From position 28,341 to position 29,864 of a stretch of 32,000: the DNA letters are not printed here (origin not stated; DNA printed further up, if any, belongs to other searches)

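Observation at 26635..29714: Locus built from a reiterated ~75-aa HEAT-like module, coiled coils and an archaellum FlaD/E-type domain, away from any archaellum genes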

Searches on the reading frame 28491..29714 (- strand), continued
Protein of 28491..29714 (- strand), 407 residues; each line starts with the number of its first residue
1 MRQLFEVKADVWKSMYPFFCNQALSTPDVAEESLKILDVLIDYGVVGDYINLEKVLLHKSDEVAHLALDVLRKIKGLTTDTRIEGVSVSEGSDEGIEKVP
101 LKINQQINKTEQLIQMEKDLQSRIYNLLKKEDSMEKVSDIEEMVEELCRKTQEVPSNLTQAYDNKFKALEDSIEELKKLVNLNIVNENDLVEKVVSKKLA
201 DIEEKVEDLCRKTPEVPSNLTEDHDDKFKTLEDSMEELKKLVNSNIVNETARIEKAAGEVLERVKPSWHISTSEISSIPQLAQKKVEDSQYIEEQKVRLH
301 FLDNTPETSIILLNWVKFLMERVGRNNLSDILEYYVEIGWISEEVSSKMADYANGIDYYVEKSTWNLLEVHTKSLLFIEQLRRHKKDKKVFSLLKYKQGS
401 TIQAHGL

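Call 14: find_encoding_contigs(protein=P0012, flank=8000, max_places=2)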
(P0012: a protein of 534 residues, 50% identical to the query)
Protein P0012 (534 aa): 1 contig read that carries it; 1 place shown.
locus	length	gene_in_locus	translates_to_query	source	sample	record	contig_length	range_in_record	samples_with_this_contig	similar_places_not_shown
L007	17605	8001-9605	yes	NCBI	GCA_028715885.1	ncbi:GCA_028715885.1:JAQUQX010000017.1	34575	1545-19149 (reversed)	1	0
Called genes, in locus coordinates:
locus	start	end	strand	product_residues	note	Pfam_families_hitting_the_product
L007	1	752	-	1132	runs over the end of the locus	PF02369:Big_1 (weak)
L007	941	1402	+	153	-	PF07790:Pilin_N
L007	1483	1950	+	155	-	-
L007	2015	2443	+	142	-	PF07790:Pilin_N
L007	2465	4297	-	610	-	PF00482:T2SSF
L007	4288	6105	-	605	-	PF23990:PilB3_N, PF00437:T2SSE, PF27713:UCP018868, PF23989:PilB3_C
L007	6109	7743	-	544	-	-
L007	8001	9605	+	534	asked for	PF04659:Arch_fla_DE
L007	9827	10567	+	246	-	-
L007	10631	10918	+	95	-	PF12802:MarR_2 (weak), PF01022:HTH_5, PF12840:HTH_20, PF13412:HTH_24 (weak), PF01978:TrmB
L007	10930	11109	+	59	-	-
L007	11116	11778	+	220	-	PF00462:Glutaredoxin (faint), PF13192:Thioredoxin_3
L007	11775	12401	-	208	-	PF07021:MetW, PF13489:Methyltransf_23, PF13847:Methyltransf_31, PF08241:Methyltransf_11, PF08242:Methyltransf_12, PF13649:Methyltransf_25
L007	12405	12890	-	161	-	PF01243:PNPOx_N, PF12900:Pyridox_ox_2 (weak), PF16242:Pyrid_ox_like (weak)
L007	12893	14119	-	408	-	PF24374:DUF7530, PF01243:PNPOx_N (weak), PF12900:Pyridox_ox_2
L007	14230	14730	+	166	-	-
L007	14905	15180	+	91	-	PF01893:UPF0058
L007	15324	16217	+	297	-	PF01913:FTR, PF02741:FTR_C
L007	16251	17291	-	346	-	PF08240:ADH_N, PF16912:Glu_dehyd_C, PF00107:ADH_zinc_N, PF13602:ADH_zinc_N_2 (weak)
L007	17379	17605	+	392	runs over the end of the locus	PF00155:Aminotran_1_2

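Call 15: find_encoding_contigs(protein=P0014, flank=8000, max_places=2)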
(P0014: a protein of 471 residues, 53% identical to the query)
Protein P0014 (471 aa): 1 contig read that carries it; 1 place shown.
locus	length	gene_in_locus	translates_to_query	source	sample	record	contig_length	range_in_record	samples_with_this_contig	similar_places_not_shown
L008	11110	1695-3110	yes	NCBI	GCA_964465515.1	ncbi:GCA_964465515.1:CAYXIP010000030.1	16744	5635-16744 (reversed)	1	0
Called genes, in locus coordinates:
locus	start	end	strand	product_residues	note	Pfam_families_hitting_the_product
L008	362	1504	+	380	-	PF13432:TPR_16 (weak), PF07719:TPR_2 (faint)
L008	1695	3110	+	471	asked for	PF27870:T1-F (faint), PF06825:HSBP1 (faint), PF04659:Arch_fla_DE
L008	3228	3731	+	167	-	-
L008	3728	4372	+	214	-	-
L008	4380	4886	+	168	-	-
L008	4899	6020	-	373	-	PF02776:TPP_enzyme_N, PF02775:TPP_enzyme_C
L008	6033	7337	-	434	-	PF00291:PALP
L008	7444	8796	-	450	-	PF01656:CbiA, PF13500:AAA_26, PF07685:GATase_3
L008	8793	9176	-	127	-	PF20126:TumE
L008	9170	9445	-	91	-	-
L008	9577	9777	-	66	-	-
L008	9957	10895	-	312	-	PF02481:DNA_processg_A, PF18306:LDcluster4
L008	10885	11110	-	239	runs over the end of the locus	PF00156:Pribosyltran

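Call 26: search_solved_structures(query=window:28491-29714:-, max_evalue=1, show_alignments=2)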
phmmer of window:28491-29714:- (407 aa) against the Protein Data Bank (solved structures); distinct sequences matched with E-value up to 1: 6.
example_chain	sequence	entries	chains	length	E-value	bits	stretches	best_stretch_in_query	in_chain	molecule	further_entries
2x7v_A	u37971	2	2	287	0.01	18.2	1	58-189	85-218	PROBABLE ENDONUCLEASE 4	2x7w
4hno_A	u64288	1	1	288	0.01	18.1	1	58-189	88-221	Probable endonuclease 4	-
5apw_A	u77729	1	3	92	0.2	13.8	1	200-259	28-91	GENERAL CONTROL PROTEIN GCN4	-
2ahp_A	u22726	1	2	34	0.35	13.1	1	227-259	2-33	General control protein GCN4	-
7lf8_A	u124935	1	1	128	0.45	12.7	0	298-332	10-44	Apolipoprotein L2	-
3k93_A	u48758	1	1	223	0.51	12.5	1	154-197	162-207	phage related exonuclease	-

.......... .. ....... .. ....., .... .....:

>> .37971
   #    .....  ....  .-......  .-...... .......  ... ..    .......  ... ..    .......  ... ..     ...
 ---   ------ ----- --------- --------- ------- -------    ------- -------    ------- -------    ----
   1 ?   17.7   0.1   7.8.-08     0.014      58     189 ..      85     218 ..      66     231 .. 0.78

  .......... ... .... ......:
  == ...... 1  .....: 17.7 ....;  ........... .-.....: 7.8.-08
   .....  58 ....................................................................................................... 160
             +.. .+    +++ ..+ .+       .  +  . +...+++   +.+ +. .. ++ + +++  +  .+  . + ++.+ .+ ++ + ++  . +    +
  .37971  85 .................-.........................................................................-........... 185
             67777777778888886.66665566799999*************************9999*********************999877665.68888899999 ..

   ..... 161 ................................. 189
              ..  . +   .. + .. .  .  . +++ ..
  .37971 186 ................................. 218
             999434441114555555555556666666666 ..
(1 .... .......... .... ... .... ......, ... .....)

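Call 48: predict_structure(alignment_id=A3)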
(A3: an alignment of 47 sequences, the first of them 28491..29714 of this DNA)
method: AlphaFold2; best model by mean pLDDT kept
length: 407 residues; sequences in the alignment: 47
mean_pLDDT: 58.8   pTM: 0.30
mean pLDDT of the five models: 58.8, 57.9, 55.7, 54.9, 54.8
residues with pLDDT >= 90: 64; 70-90: 81; 50-70: 74; < 50: 188
segments of 3 or more residues with pLDDT < 50: 1-6, 79-163, 183-190, 211-221, 247-296, 393-397, 399-407
pLDDT, mean of each block of 10 residues (from residue 1): 46 83 92 92 85 91 93 73 29 29 41 42 38 33 38 40 47 52 45 55 55 42 53 57 49 41 31 28 31 51 79 91 89 91 92 80 71 86 64 45 34
secondary structure, 60 per line:
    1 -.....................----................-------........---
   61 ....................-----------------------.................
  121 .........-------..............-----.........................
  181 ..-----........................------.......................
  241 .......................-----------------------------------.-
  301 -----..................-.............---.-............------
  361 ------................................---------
elements in order: H2-22 H27-42 H50-57 H61-80 H104-129 H137-150 H156-182 H188-211 H218-263 H306-323 H325-337 H343-354 H367-398

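Call 56: fold_search(model_id=the predicted structure, library=pdb)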
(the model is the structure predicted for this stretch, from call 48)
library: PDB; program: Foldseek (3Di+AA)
matches with E <= 10: 78; with E <= 0.001: 0
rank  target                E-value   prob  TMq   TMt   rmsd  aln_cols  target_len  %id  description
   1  1g3j_A                6.6e-01  0.75  0.11  0.09   5.2        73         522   19  CRYSTAL STRUCTURE OF THE XTCF3-CBD/BETA-CATENIN ARMADILLO REPEAT COMPLEX (released 2000-12-11)
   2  1i7x_C                6.6e-01  0.69  0.11  0.09   5.2        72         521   19  BETA-CATENIN/E-CADHERIN COMPLEX (released 2001-05-16)
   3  4jw2_A                1.0e+00  0.96  0.15  0.72   3.0        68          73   18  Selection of specific protein binders for pre-defined targets from an optimized library of artificial helicoidal repea (released 2013-09-25)
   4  6s9o_F                1.6e+00  0.54  0.12  0.15  16.0       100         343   16  Designed Armadillo Repeat protein internal Lock1 fused to target peptide KRKRKLKFKR (released 2020-02-19)
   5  6bk8_L                1.7e+00  0.14  0.14  0.14  25.5       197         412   16  S. cerevisiae spliceosomal post-catalytic P complex (released 2018-02-21)
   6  7mq8_LM               2.1e+00  0.84  0.15  0.03   3.2        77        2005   16  Cryo-EM structure of the human SSU processome, state pre-A1 (released 2021-09-22)
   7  8u89_B                2.8e+00  0.35  0.13  0.14   4.3        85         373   20  The structure of the PP2A-B56Delta holoenzyme mutant - E197K (released 2024-01-10)
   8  3j7y_R                2.8e+00  0.11  0.09  0.23  16.1       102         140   11  Structure of the large ribosomal subunit from human mitochondria (released 2014-10-15)
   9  8yld_v                3.2e+00  0.47  0.15  0.07   6.0        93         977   15  State 4a (S4a) of yeast 80S ribosome bound to 2 tRNAs and open eEF3 and eEF2 during translocation (released 2024-12-11)
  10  9qpq_N                3.2e+00  0.18  0.13  0.34  19.0       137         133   14  The structure of the COPI leaf bound to GOLPH3 (released 2025-10-22)
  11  3c2g_B                3.3e+00  0.60  0.11  0.08   2.2        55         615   18  Crystal complex of SYS-1/POP-1 at 2.5A resolution (released 2008-05-20)
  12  7q4o_A                3.3e+00  0.30  0.14  0.07   4.6        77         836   14  Substrate-bound A-like U2 snRNP (released 2022-03-30)
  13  3c2h_A                3.5e+00  0.57  0.11  0.08   2.2        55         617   18  Crystal Structure of SYS-1 at 2.6A resolution (released 2008-05-20)
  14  8qo9_B1               3.5e+00  0.25  0.13  0.06   4.7        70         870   17  Cryo-EM structure of a human spliceosomal B complex protomer (released 2024-01-24)
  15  7q4p_A                3.5e+00  0.23  0.12  0.18   5.4        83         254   13  U2 snRNP after ATP-dependent remodelling (released 2022-03-30)
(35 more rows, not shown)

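Call 62: search_protein_families(library=pfam, proteins=[L007:9827-10567:+, L007:6109-7743:-], max_evalue=0.0001)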
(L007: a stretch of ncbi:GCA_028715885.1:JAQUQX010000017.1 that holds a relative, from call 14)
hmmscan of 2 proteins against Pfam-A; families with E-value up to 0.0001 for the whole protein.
L007:9827-10567:+ (246 aa): 0 families

L007:6109-7743:- (544 aa): 0 families

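Call 69: search_protein_families(library=padloc, proteins=[window:28491-29714:-], max_evalue=0.01)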
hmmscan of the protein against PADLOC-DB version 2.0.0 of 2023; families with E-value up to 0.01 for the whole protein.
window:28491-29714:- (407 aa): 2 families
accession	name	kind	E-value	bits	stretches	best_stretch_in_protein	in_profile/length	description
PDLC00601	ZorA1|ZorA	-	0.00078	16.2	1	96-279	324-502/699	MotA/ExbB/TolQ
PDLC00648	ZorA3|ZorA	-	0.0091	12.8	0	115-280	308-471/692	MotA/ExbB/TolQ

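Call 73: search_protein_families(library=ncbifam, proteins=[L003:10001-11122:+, L003:11311-12957:-, L003:12965-14560:-, L003:14567-16189:-, L003:16195-16893:-, L003:16899-17354:-, L003:17370-18260:-, L003:18269-18709:-, L003:18888-19940:-, L003:20093-20686:-], max_evalue=0.001)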
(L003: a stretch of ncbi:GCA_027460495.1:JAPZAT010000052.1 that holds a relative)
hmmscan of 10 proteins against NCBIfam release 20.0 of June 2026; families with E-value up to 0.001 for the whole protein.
L003:10001-11122:+ (373 aa): 6 families
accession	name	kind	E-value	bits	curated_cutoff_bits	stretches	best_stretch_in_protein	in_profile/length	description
NF045487.1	ASRP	equivalog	1.1e-06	27.5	300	1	45-194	321-474/593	archaea-specific SMC-related protein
TIGR02169.1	SMC_prok_A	equivalog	8.9e-06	23.7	729.4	1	45-202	193-905/1165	chromosome segregation protein SMC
TIGR02168.1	SMC_prok_B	equivalog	1.7e-05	22.8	567.35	1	50-205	825-978/1181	chromosome segregation protein SMC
TIGR02047.1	CadR-PbrR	equivalog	0.00035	20.6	151.45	0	45-97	62-113/127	Cd(II)/Pb(II)-responsive transcriptional regulator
NF033441.0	BREX_BrxC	hypoth_equivalog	0.00079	17.8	400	0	32-246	941-1150/1173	BREX system P-loop protein BrxC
NF041035.1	Rad50_Halo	equivalog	0.00088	17.8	1000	0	46-204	225-380/883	DNA double-strand break repair ATPase Rad50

L003:11311-12957:- (548 aa): 3 families
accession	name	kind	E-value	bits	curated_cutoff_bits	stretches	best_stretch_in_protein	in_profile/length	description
NF004704.2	PRK06041.1-2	equivalog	3.8e-182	606.9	550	1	5-547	2-554/555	archaellar assembly protein ArlJ/FlaJ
NF004705.1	PRK06041.1-3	equivalog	1.5e-72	245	400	1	76-539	2-454/465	archaellar assembly protein ArlJ/FlaJ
NF004703.2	PRK06041.1-1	equivalog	1.5e-58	198.4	570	1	73-465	32-422/525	archaellar assembly protein ArlJ/FlaJ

L003:12965-14560:- (531 aa): 17 families
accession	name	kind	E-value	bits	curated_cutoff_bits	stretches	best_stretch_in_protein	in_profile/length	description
NF058587.1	archaellum_moto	equivalog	1.6e-221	736.6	550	1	15-529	2-527/527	archaellum flagellar ATPase motor FlaI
NF053672.1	bindosome_BasE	exception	6.1e-57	193.5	1000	1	34-512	31-500/512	bindosome assembly system ATPase subunit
TIGR03819.1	heli_sec_ATPase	hypoth_equivalog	2.6e-34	118.9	373.15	1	130-395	32-297/340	TadA family conjugal transfer-associated ATPase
TIGR02788.1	VirB11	equivalog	7.6e-26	90.9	249.95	1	267-395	133-262/308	P-type DNA transfer ATPase VirB11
TIGR02782.1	TrbB_P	equivalog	4.7e-20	72.1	304.55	1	191-396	50-253/303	P-type conjugative transfer ATPase TrbB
NF041000.1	ATPase_ComGA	equivalog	2.5e-17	62.8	300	1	276-396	127-243/267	competence type IV pilus ATPase ComGA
NF010469.0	PRK13894.1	subfamily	3.4e-17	62.8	508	1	208-395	80-264/320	conjugal transfer ATPase TrbB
NF010475.0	PRK13900.1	equivalog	1.8e-16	60.1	389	1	270-393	152-277/333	type IV secretion system ATPase VirB11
TIGR01420.1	pilT_fam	subfamily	2.5e-16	59.9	319.1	1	276-396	121-240/343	PilT/PilU family type 4a pilus ATPase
NF010407.0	PRK13833.1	subfamily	1.9e-14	53.9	499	1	210-395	77-259/323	conjugal transfer protein TrbB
NF010425.0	PRK13851.1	equivalog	2e-12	46.7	461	1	265-365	149-249/344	type IV secretion system protein VirB11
NF007755.0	PRK10436.1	equivalog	4.6e-12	45.3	617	1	277-464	219-395/465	type II secretion system protein GspE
TIGR02538.1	type_IV_pilB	equivalog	1.1e-10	40.8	675.65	1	278-397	317-431/564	type IV-A pilus assembly ATPase PilB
TIGR02525.1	plasmid_TraJ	equivalog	2.7e-10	39.8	368.3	1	266-395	138-269/372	plasmid transfer ATPase TraJ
NF053534.1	T4PilAsmATPsTfpB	equivalog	2.8e-09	35.9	850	1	277-397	336-451/584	type IV pilus assembly ATPase TfpB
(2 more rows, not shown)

L003:14567-16189:- (540 aa): 17 families
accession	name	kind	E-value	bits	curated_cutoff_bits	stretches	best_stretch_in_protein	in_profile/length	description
NF058587.1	archaellum_moto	equivalog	9.4e-216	717.6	550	1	21-538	2-527/527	archaellum flagellar ATPase motor FlaI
NF053672.1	bindosome_BasE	exception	1e-54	186.2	1000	1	62-520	53-499/512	bindosome assembly system ATPase subunit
TIGR03819.1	heli_sec_ATPase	hypoth_equivalog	1e-32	113.7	373.15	1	152-403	45-296/340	TadA family conjugal transfer-associated ATPase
TIGR02788.1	VirB11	equivalog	1.1e-27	97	249.95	2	278-404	135-262/308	P-type DNA transfer ATPase VirB11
TIGR02782.1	TrbB_P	equivalog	2.2e-21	76.4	304.55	1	205-404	55-252/303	P-type conjugative transfer ATPase TrbB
NF010469.0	PRK13894.1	subfamily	5.6e-21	75.2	508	1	208-447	71-310/320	conjugal transfer ATPase TrbB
NF010475.0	PRK13900.1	equivalog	1e-19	70.8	389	1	287-401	160-276/333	type IV secretion system ATPase VirB11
NF041000.1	ATPase_ComGA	equivalog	8.4e-19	67.6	300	1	275-405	115-243/267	competence type IV pilus ATPase ComGA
NF010407.0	PRK13833.1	subfamily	5.6e-18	65.4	499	1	219-403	77-258/323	conjugal transfer protein TrbB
NF010425.0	PRK13851.1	equivalog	8.8e-18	64.3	461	1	277-396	152-272/344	type IV secretion system protein VirB11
TIGR01420.1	pilT_fam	subfamily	2.6e-15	56.5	319.1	1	284-406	120-241/343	PilT/PilU family type 4a pilus ATPase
TIGR02538.1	type_IV_pilB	equivalog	3.6e-15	55.6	675.65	1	285-405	313-430/564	type IV-A pilus assembly ATPase PilB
NF007755.0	PRK10436.1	equivalog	1.3e-13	50.5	617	1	269-404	201-332/465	type II secretion system protein GspE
TIGR02525.1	plasmid_TraJ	equivalog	2.6e-11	43.1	368.3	1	272-407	135-272/372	plasmid transfer ATPase TraJ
TIGR02533.1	type_II_gspE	equivalog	3.3e-11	42.5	630.25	1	265-405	221-357/486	type II secretion system ATPase GspE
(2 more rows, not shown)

L003:16195-16893:- (232 aa): 10 families
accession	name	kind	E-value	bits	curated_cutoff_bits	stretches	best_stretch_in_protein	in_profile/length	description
NF052589.1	ArlH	equivalog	3.4e-74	249.4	215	1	9-231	3-228/229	archaellum protein ArlH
NF006320.0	PRK08533.1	equivalog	2.6e-70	236.6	215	1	8-232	6-230/230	flagellar accessory protein FlaH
NF004723.0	PRK06067.1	subfamily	2.7e-35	122.1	194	1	13-226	21-235/243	flagellar accessory protein FlaH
NF006799.0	PRK09302.1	equivalog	7.2e-12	44.6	408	1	20-207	25-221/515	circadian clock protein KaiC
TIGR03881.1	KaiC_arch_4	hypoth_equivalog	4.4e-10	39.6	247.8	1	14-226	9-228/231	KaiC domain-containing protein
TIGR03880.1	KaiC_arch_3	hypoth_equivalog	3.9e-08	33.1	249.45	1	19-169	9-158/224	KaiC domain-containing protein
TIGR00416.1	sms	equivalog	4.9e-07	28.8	403.05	1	13-69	81-137/454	DNA repair protein RadA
TIGR03877.1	thermo_KaiC_1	hypoth_equivalog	3.1e-06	26.9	307.25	1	19-210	15-218/238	KaiC domain-containing protein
TIGR02237.1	recomb_radB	equivalog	2.1e-05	24.5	172.4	1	19-144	5-122/210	DNA repair and recombination protein RadB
TIGR02655.1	circ_KaiC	equivalog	0.00026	19.8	546.25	1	13-194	253-419/484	circadian clock protein KaiC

L003:16899-17354:- (151 aa): 2 families
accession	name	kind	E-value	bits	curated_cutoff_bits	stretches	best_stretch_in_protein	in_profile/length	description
NF052591.1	ArlG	equivalog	6.9e-37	126.7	110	1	1-146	1-145/148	archaellum stator protein ArlG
NF052590.1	ArlF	equivalog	2.2e-15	57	110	1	9-143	10-137/137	archaellum stator protein ArlF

L003:17370-18260:- (296 aa): 0 families

L003:18269-18709:- (146 aa): 3 families
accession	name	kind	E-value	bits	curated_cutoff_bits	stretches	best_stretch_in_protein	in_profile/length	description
NF052590.1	ArlF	equivalog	6.7e-26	91.1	110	1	1-139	1-137/137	archaellum stator protein ArlF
NF052591.1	ArlG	equivalog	4e-12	46.4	110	1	3-136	2-140/148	archaellum stator protein ArlG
NF058548.1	BT_4411_fam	equivalog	0.00047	19.7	220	1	17-98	6-87/223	BT4411 family hyaluronic acid-binding protein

L003:18888-19940:- (350 aa): 2 families
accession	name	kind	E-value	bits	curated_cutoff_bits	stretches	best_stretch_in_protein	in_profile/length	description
NF052590.1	ArlF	equivalog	2.3e-19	69.9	110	1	1-122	1-122/137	archaellum stator protein ArlF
NF052591.1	ArlG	equivalog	6.2e-07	29.5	110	1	4-120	3-124/148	archaellum stator protein ArlG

L003:20093-20686:- (197 aa): 3 families
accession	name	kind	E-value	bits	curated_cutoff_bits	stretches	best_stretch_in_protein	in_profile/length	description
NF006325.0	PRK08541.1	subfamily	2.4e-27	96.2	210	1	4-108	4-109/221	flagellin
TIGR02537.2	arch_flag_Nterm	domain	1.4e-09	37.3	20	1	8-39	2-33/33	archaellin/type IV pilin N-terminal domain-containing protein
NF052591.1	ArlG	equivalog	0.00018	21.6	110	1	11-69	3-61/148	archaellum stator protein ArlG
